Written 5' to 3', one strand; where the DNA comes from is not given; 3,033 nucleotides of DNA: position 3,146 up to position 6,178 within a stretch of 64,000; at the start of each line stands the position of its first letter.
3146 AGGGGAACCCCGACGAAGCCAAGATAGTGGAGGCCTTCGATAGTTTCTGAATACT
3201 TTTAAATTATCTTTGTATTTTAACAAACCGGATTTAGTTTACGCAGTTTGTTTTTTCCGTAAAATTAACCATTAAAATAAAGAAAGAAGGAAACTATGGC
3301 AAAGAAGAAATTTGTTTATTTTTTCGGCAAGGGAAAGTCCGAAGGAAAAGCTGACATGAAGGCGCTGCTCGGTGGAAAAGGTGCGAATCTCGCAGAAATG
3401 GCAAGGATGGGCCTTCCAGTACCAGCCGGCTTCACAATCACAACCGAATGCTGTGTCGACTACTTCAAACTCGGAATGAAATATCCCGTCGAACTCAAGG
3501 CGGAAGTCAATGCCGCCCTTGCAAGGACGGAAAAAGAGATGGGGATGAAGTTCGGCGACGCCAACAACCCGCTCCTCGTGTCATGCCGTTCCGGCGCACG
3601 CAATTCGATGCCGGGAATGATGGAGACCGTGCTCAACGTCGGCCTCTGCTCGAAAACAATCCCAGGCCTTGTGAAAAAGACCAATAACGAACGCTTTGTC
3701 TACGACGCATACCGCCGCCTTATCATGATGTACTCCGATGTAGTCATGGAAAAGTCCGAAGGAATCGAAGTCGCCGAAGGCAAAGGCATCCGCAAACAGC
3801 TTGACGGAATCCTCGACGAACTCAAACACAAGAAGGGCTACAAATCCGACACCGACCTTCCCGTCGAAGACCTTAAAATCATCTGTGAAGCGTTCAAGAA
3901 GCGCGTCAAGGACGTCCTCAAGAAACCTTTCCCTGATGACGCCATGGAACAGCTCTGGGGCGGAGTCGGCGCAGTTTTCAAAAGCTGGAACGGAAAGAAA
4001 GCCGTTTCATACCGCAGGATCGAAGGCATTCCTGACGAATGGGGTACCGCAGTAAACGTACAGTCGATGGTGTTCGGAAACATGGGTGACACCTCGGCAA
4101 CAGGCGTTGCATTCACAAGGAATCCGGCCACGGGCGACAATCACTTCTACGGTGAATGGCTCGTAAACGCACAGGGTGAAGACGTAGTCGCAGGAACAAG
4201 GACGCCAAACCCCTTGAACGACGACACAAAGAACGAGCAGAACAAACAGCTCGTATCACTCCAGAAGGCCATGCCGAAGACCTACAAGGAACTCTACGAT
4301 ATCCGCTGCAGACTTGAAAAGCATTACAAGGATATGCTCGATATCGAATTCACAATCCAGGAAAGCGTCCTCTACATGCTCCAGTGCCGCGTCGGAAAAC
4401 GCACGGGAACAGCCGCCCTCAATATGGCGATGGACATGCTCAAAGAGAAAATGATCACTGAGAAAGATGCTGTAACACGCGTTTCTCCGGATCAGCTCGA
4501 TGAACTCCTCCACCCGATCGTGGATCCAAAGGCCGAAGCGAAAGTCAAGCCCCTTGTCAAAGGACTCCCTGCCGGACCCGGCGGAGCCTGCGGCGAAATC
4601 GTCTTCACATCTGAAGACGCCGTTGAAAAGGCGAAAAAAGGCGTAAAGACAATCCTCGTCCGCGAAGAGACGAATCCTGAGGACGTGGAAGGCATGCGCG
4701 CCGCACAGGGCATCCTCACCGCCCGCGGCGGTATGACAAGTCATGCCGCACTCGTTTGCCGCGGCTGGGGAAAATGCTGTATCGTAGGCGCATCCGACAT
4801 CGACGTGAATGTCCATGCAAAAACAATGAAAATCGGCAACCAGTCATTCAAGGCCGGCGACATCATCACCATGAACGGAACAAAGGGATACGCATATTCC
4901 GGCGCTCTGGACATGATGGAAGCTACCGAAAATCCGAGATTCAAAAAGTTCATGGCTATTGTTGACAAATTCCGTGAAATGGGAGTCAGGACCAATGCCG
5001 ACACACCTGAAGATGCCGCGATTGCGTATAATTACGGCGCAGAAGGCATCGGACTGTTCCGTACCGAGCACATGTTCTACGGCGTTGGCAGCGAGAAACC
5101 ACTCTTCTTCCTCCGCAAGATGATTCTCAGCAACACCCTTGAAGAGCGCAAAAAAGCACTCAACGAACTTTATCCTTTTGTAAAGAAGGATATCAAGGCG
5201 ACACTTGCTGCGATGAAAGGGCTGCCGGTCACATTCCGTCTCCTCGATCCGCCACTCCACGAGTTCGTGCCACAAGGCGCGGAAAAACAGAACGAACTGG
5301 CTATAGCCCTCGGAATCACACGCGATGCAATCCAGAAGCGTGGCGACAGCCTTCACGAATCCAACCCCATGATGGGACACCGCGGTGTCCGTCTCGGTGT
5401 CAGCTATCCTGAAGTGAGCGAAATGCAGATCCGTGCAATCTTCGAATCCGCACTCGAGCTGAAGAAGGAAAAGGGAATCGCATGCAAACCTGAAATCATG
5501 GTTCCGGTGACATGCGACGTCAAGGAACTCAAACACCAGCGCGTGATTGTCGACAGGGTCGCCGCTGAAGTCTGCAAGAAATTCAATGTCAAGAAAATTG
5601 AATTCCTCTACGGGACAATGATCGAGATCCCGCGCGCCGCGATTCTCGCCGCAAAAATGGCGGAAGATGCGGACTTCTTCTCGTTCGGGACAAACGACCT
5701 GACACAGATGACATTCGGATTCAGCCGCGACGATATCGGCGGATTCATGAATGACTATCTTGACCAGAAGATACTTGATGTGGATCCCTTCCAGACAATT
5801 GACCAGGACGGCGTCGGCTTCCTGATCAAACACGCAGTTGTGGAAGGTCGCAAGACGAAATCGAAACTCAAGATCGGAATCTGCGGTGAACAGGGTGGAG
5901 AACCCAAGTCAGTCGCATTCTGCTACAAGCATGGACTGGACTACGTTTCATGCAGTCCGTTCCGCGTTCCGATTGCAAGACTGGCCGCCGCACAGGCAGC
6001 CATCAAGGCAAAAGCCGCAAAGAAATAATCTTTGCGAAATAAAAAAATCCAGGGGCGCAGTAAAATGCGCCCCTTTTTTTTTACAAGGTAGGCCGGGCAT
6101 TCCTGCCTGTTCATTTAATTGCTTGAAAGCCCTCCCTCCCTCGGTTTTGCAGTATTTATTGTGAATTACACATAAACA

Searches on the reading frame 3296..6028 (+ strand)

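Call 86: search_protein_families(library=pfam, proteins=[window:3296-6028:+], max_evalue=0.00001)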
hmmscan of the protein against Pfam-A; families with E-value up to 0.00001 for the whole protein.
window:3296-6028:+ (910 aa): 3 families
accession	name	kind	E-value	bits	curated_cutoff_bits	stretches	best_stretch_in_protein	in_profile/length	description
PF02896.24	PEP-utilizers_C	-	6.1e-76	255.8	22.8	1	547-901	5-291/293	PEP-utilising enzyme, PEP-binding domain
PF01326.24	PPDK_N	-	1.3e-52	179.6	27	2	65-385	75-327/328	Pyruvate phosphate dikinase, AMP/ATP-binding domain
PF00391.29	PEP-utilizers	-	2.2e-22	78.9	23.1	1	452-531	5-72/72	PEP-utilising enzyme, mobile domain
